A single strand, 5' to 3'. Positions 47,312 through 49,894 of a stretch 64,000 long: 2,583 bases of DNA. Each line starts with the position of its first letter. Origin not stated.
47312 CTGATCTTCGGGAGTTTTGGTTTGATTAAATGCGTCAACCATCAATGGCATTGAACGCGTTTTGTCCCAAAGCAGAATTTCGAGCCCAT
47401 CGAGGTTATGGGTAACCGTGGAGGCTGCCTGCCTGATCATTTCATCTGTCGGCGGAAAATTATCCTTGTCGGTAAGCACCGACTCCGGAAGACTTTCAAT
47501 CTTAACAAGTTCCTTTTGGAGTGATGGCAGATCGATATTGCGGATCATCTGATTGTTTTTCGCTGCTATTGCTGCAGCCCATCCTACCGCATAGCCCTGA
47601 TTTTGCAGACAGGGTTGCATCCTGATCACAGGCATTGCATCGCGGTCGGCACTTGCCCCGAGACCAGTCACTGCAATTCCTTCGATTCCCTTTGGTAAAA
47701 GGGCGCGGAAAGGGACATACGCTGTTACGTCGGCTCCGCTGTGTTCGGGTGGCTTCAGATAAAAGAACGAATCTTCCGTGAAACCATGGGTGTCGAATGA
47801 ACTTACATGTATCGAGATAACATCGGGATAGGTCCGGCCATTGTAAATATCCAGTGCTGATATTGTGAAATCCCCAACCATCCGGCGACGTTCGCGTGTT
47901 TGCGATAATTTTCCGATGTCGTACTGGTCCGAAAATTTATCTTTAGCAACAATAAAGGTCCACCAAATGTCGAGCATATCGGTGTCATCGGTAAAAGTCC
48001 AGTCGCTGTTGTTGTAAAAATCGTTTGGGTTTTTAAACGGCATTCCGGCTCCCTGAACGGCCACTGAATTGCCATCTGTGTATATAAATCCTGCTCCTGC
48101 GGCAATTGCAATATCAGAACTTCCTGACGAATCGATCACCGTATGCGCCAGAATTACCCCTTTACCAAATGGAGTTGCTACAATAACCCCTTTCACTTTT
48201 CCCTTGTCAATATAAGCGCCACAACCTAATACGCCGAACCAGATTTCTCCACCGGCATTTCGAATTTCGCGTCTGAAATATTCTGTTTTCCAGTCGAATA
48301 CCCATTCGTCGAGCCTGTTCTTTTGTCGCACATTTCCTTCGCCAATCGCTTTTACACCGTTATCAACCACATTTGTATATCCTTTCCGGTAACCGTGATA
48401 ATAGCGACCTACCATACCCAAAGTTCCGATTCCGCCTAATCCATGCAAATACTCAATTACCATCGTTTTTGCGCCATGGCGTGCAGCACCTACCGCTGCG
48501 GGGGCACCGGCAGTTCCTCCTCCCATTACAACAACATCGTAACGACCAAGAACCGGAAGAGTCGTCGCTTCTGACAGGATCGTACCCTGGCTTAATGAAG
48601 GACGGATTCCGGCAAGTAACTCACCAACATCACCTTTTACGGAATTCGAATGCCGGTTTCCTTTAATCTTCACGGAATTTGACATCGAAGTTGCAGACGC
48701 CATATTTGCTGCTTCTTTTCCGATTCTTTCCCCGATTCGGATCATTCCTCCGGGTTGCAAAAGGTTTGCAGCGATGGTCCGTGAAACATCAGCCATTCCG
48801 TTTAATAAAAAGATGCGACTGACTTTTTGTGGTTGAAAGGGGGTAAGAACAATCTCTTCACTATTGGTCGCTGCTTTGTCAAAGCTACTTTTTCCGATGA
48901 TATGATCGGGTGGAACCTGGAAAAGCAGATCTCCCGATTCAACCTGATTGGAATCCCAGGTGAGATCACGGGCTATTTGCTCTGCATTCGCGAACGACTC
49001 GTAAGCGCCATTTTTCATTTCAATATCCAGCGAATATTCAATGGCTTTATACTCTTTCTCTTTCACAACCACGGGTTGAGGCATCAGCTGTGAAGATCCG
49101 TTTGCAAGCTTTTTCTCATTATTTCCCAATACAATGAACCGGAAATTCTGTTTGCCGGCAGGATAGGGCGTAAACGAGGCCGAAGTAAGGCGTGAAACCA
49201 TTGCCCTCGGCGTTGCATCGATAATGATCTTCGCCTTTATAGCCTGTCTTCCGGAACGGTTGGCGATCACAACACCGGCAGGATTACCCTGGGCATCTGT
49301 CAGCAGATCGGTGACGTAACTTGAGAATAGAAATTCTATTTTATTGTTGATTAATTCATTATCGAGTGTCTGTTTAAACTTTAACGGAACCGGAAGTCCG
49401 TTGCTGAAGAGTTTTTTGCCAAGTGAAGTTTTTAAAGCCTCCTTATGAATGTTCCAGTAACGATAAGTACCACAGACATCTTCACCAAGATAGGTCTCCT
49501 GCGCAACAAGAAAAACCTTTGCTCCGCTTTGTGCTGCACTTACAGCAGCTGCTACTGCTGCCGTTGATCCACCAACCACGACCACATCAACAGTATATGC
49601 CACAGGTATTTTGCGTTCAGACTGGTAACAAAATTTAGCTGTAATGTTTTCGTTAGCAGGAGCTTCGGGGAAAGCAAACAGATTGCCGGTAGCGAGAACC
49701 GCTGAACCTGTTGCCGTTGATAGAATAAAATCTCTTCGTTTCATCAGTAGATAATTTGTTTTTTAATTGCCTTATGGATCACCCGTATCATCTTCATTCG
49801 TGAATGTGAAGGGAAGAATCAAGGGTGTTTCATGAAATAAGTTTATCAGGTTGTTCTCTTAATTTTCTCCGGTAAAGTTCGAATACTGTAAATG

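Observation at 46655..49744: Tat-exported protein with two FAD-oxidoreductase domains fused to HEAT-like repeats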

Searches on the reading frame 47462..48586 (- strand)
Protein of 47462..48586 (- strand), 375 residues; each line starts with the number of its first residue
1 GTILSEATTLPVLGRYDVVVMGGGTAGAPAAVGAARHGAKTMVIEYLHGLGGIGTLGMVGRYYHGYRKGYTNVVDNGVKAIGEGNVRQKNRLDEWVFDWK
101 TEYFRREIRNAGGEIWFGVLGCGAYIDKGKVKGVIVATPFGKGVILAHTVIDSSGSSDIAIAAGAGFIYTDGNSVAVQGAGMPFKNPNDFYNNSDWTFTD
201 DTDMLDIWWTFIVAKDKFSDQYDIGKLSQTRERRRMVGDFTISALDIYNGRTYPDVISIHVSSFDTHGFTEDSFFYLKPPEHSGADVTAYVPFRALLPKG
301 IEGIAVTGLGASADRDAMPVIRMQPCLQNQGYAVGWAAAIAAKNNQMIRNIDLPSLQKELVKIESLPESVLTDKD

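Call 8: search_protein_families(library=pfam, proteins=[window:47462-48586:-], max_evalue=10)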
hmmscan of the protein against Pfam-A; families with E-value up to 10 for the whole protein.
seq(375 aa): 11 families
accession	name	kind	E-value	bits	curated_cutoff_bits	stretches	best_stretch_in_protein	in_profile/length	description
PF12831.13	FAD_oxidored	-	2.2e-46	159.4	27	2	230-360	289-416/416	FAD dependent oxidoreductase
PF00890.30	FAD_binding_2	-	0.00032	20.4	20.4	1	17-52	1-36/414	FAD binding domain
PF07992.20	Pyr_redox_2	-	0.00036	20.5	26.1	1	16-59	1-31/291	Pyridine nucleotide-disulphide oxidoreductase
PF01134.28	GIDA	-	0.0005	19.7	22.1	1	17-54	1-36/391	Glucose inhibited division protein A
PF01262.27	AlaDh_PNT_C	-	0.0065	16.3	23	1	14-45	27-58/214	Alanine dehydrogenase/PNT, C-terminal domain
PF01946.23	Thi4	-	0.028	14.1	26.2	1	16-57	18-60/235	Thi4 family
PF03486.20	HI0933_like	-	0.044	13.7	50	1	17-48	2-33/244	HI0933-like protein Rossmann domain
PF01494.25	FAD_binding_3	-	0.25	11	22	1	16-46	2-32/349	FAD binding domain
PF00070.33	Pyr_redox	-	0.27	12.2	22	1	18-47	2-31/82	Pyridine nucleotide-disulphide oxidoreductase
PF13450.12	NAD_binding_8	-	0.29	11.9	21.9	1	20-52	1-33/68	NAD(P)-binding Rossmann-like domain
PF01266.30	DAO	-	2.4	8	27.9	1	17-51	1-35/353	FAD dependent oxidoreductase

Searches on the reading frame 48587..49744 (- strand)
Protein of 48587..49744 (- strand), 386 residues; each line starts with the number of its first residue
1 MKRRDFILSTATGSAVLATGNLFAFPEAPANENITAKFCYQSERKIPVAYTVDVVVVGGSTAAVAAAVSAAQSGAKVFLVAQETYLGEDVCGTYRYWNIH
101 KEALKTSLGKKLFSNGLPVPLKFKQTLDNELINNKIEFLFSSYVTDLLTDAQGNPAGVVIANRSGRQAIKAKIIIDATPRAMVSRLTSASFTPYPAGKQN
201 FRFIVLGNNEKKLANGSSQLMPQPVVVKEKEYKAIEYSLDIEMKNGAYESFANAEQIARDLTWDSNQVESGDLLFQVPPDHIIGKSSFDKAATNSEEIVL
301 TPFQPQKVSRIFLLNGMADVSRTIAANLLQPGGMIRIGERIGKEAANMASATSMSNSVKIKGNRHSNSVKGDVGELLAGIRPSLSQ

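Call 8: search_protein_families(library=pfam, proteins=[window:48587-49744:-], max_evalue=10)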
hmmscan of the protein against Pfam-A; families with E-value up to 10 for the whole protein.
seq(386 aa): 10 families
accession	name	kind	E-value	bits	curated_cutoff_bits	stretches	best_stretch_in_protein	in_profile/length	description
PF12831.13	FAD_oxidored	-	1.6e-17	64.3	27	1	53-192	1-158/416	FAD dependent oxidoreductase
PF07992.20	Pyr_redox_2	-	6.7e-07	29.5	26.1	1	53-151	2-82/291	Pyridine nucleotide-disulphide oxidoreductase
PF00890.30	FAD_binding_2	-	2.3e-06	27.5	20.4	2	53-86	1-34/414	FAD binding domain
PF13738.12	Pyr_redox_3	-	0.00026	20.8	30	1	15-88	128-201/305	Pyridine nucleotide-disulphide oxidoreductase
PF00070.33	Pyr_redox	-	0.0011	19.8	22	1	54-86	2-34/82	Pyridine nucleotide-disulphide oxidoreductase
PF01134.28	GIDA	-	0.0044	16.6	22.1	1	53-91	1-40/391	Glucose inhibited division protein A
PF05834.18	Lycopene_cycl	-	0.017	14.7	23.4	1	53-105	1-52/380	Lycopene cyclase protein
PF03486.20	HI0933_like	-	0.039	13.8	50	1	53-89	2-38/244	HI0933-like protein Rossmann domain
PF13241.12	NAD_binding_7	-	0.058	14.4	22.1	1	53-84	9-40/104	Putative NAD(P)-binding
PF01266.30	DAO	-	0.22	11.4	27.9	1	53-87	1-35/353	FAD dependent oxidoreductase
